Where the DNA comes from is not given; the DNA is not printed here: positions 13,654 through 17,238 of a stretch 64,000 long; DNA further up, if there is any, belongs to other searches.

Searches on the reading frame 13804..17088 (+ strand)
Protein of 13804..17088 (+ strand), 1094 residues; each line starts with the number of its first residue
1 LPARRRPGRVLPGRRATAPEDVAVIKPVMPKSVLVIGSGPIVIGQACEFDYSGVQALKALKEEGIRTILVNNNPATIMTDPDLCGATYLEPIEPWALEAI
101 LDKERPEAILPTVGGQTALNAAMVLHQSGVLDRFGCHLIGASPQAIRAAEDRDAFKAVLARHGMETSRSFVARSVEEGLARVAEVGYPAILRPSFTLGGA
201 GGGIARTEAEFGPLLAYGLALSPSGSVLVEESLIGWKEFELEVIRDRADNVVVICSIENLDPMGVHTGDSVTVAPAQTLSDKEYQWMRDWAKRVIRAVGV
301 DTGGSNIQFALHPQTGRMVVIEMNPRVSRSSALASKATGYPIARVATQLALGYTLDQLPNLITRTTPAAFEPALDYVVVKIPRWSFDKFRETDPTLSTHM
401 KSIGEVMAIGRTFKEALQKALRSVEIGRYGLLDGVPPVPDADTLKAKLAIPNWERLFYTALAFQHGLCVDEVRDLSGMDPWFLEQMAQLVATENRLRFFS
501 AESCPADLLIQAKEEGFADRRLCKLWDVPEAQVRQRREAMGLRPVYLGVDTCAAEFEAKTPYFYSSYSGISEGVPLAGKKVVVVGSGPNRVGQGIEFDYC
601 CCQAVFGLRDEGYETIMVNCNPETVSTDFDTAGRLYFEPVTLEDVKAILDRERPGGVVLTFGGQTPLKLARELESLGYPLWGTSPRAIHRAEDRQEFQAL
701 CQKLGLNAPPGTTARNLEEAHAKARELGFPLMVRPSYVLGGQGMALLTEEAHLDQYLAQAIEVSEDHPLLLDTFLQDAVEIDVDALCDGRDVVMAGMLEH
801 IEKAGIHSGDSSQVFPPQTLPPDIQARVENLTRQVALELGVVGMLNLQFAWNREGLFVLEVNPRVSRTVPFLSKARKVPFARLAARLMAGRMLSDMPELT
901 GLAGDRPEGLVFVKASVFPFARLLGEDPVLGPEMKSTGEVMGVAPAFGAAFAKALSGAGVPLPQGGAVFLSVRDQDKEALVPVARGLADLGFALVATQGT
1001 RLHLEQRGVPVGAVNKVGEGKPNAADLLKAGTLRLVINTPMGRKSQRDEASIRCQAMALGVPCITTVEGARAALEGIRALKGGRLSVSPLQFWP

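Call 28: search_protein_families(library=pfam, proteins=[window:13804-17088:+], max_evalue=0.00001)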
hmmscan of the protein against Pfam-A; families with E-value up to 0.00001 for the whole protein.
window:13804-17088:+ (1094 aa): 8 families
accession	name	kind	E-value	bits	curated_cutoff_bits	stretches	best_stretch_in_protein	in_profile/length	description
PF02786.22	CPSase_L_D2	-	1.9e-99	331.8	19.8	2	151-357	1-210/211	Carbamoyl-phosphate synthase L chain, ATP binding domain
PF25596.1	CPSase_L_D1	-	1.4e-91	302.7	27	2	579-689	3-117/118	Carbamoyl phosphate synthase preATP-grasp domain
PF02787.25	CPSase_L_D3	-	3.4e-21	75.4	26.6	1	447-526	2-80/80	Carbamoyl-phosphate synthetase large chain, oligomerisation domain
PF02142.27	MGS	-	6.2e-19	68.4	24.1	1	980-1065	2-94/94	MGS-like domain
PF02222.28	ATP-grasp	-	3.5e-15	56.5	27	1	701-865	3-163/179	ATP-grasp domain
PF07478.18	Dala_Dala_lig_C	-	2.5e-10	40.6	24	0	719-863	27-174/204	D-ala D-ala ligase C-terminus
PF15632.11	ATPgrasp_Ter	-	6.5e-08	32.9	29.1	0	828-891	49-111/131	ATP-grasp in the biosynthetic pathway with Ter operon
PF02655.19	ATP-grasp_3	-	5.2e-06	27.1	23.2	0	702-865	12-157/160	ATP-grasp domain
